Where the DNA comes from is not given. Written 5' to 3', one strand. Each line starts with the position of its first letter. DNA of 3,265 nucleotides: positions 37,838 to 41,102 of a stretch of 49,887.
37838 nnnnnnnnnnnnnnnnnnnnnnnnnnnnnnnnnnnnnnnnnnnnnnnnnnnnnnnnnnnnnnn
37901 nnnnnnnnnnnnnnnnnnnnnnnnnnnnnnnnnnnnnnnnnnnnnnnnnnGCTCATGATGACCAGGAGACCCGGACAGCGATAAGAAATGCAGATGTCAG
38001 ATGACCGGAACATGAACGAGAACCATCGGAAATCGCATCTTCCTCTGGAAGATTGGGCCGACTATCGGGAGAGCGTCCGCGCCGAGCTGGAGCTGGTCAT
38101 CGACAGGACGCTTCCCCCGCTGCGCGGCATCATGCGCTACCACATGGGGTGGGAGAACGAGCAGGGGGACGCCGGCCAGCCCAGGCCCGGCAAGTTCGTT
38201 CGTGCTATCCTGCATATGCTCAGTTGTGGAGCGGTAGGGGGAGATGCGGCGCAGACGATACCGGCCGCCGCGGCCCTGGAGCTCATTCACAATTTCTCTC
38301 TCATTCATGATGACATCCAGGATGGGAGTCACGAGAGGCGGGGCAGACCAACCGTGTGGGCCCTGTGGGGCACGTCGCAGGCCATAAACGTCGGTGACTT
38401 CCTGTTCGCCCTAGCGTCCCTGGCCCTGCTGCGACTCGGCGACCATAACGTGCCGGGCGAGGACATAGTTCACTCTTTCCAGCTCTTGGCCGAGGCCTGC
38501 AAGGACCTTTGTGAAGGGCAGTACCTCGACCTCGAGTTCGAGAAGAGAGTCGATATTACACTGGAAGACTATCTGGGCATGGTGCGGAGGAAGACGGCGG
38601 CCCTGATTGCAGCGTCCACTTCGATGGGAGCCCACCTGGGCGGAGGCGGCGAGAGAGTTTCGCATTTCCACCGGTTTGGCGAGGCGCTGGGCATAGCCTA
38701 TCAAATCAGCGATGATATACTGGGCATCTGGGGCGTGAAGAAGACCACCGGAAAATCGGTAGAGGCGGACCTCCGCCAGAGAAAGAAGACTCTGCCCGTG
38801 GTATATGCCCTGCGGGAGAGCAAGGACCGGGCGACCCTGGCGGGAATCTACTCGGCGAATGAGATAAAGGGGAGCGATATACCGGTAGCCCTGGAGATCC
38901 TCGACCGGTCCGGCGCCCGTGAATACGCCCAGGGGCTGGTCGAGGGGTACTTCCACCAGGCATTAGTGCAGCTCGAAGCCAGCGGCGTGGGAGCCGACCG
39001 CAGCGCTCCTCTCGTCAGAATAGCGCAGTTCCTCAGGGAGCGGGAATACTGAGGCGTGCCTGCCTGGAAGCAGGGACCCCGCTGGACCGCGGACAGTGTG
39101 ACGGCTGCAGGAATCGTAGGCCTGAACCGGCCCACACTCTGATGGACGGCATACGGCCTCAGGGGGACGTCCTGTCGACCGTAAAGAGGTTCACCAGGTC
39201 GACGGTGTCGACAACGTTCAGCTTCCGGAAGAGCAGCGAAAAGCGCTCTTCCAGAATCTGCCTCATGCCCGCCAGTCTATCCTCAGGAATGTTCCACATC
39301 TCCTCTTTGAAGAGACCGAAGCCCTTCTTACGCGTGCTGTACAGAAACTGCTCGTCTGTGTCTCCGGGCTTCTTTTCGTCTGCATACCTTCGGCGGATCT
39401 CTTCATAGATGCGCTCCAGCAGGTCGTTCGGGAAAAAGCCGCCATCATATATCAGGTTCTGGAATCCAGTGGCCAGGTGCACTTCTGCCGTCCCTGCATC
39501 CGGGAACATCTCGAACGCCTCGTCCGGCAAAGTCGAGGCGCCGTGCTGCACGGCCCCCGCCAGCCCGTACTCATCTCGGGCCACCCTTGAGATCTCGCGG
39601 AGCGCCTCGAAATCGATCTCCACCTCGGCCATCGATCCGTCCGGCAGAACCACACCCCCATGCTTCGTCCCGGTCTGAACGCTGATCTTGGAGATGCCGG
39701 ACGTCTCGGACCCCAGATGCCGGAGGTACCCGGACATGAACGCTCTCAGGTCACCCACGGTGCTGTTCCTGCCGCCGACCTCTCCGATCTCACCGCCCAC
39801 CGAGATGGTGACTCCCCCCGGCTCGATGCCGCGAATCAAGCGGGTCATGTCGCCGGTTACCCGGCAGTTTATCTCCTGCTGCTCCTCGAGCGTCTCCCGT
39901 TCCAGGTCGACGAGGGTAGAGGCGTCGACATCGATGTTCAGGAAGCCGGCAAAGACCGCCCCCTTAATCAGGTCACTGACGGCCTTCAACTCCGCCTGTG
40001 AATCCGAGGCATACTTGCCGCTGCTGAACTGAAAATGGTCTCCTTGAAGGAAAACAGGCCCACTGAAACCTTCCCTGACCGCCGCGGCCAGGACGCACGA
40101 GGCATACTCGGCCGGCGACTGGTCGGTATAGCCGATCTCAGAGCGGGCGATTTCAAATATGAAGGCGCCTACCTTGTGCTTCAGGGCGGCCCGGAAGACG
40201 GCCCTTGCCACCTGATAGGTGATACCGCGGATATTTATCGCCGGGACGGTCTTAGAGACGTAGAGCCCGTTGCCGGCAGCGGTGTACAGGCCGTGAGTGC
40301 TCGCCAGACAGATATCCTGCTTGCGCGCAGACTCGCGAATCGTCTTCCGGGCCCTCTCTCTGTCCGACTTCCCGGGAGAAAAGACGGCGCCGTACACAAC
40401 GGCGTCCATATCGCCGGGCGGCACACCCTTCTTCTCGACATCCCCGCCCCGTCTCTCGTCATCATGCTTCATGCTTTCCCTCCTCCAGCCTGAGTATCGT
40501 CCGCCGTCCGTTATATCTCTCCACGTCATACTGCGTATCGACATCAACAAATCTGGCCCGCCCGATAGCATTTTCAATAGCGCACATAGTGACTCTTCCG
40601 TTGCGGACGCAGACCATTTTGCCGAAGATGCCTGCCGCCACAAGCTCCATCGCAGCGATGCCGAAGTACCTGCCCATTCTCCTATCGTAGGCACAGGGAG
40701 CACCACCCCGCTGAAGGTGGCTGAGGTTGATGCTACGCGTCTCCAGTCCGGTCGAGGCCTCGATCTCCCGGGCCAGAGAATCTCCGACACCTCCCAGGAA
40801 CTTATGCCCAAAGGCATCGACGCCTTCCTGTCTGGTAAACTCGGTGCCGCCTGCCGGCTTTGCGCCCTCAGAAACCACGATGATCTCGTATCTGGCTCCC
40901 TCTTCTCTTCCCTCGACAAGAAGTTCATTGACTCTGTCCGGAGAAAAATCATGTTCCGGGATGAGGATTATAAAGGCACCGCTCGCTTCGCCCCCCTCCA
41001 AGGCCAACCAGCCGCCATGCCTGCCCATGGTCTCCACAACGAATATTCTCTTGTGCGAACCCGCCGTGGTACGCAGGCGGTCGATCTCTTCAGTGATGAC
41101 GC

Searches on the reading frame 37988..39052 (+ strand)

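Call 3: search_protein_families(library=pfam, proteins=[window:37988-39052:+], max_evalue=0.01)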
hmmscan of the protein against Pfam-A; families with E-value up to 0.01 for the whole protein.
window:37988-39052:+ (354 aa): 1 family
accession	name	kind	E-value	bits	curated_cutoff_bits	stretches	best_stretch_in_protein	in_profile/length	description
PF00348.22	polyprenyl_synt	-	1.2e-63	215.1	27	1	66-303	14-249/251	Polyprenyl synthetase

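Call 4: search_protein_families(library=ncbifam, proteins=[window:37988-39052:+], max_evalue=0.01)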
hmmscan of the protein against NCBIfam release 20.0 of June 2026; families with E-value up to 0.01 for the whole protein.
window:37988-39052:+ (354 aa): 16 families
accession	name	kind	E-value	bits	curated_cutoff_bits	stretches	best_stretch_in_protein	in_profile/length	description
NF041169.1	f2_encap_cargo4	exception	1.4e-96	323.6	450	1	24-353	6-333/334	family 2 encapsulin nanocompartment cargo protein polyprenyl transferase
NF045549.1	GGPPsyn_IdsB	equivalog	4.8e-75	252.7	475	1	37-353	34-345/346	geranylgeranyl diphosphate synthase IdsB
NF040698.1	IdsA_Meth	equivalog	2.7e-71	240.5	468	1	68-353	42-327/328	short chain isoprenyl diphosphate synthase IdsA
NF041003.1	GGPP_syn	equivalog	1.3e-61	208.4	500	1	68-349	40-321/326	geranylgeranyl diphosphate synthase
NF040789.2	gerfarn_diphsyn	equivalog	7.7e-48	163.4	560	1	84-354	78-345/345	geranylfarnesyl diphosphate synthase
TIGR02748.1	GerC3_HepT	equivalog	2e-45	155.3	456.55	1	68-354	43-319/319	heptaprenyl diphosphate synthase component II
NF045485.1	FPPsyn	subfamily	9.4e-43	146.4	275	1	68-285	37-258/288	farnesyl diphosphate synthase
NF045685.1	GGPPSynCrtE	equivalog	5.9e-40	137.1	460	1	68-283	42-261/293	geranylgeranyl diphosphate synthase CrtE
NF042417.1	NPPPS_Mycobact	equivalog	2.2e-38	132.1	600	1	68-340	56-322/335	nonaprenyl/(2E,6E)-farnesyl/geranylgeranyl diphosphat synthase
TIGR02749.1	prenyl_cyano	equivalog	2.7e-38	131.8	383.2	1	94-351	73-319/322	solanesyl diphosphate synthase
NF045628.1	HxpDPsynlarge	equivalog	1.1e-35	123.1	500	1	68-280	35-240/311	hexaprenyl-diphosphate synthase large subunit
NF040627.1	GFPS_Meth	equivalog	9.8e-33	113.8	600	1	67-287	39-244/285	geranylfarnesyl diphosphate synthase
NF007877.0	PRK10581.1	equivalog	4.3e-31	108.2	321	1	79-283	54-264/299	(2E,6E)-farnesyl diphosphate synthase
NF008140.0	PRK10888.1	equivalog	8.1e-30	104.2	412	1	68-283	44-252/323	octaprenyl diphosphate synthase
NF042416.1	GFPPS_Mycobact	equivalog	2.3e-23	82.7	600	1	68-351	42-347/350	bifunctional (2E,6E)-farnesyl/geranyl diphosphate synthase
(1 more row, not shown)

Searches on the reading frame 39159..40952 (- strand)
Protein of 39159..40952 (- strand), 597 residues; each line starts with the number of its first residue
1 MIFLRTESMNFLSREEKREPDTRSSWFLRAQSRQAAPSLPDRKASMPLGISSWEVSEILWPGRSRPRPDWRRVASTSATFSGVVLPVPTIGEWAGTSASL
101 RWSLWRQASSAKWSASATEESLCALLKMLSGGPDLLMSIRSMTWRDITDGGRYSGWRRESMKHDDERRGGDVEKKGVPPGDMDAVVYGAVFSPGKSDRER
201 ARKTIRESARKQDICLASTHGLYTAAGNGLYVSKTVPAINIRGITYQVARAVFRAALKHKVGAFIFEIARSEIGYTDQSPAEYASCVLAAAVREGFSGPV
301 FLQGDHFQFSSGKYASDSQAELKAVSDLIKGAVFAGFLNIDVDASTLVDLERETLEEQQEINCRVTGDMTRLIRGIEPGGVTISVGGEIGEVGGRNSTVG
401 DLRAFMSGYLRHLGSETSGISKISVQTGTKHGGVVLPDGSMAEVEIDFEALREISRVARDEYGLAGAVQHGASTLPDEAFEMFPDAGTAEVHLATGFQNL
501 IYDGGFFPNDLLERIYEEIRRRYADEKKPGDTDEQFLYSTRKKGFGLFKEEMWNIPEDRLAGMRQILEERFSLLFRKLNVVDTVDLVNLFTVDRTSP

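Call 21: search_protein_families(library=pfam, proteins=[window:39159-40952:-], max_evalue=0.001)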
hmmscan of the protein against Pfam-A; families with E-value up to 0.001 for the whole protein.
window:39159-40952:- (597 aa): 2 families
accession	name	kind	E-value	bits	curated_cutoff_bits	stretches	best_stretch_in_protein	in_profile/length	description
PF01116.26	F_bP_aldolase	-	1.6e-12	48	25.5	1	235-503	16-239/277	Fructose-bisphosphate aldolase class-II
PF08013.17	GatZ_KbaZ-like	-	1.2e-05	24.7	26.7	1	274-359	55-140/420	D-tagatose-1,6-bisphosphate aldolase subunit GatZ/KbaZ-like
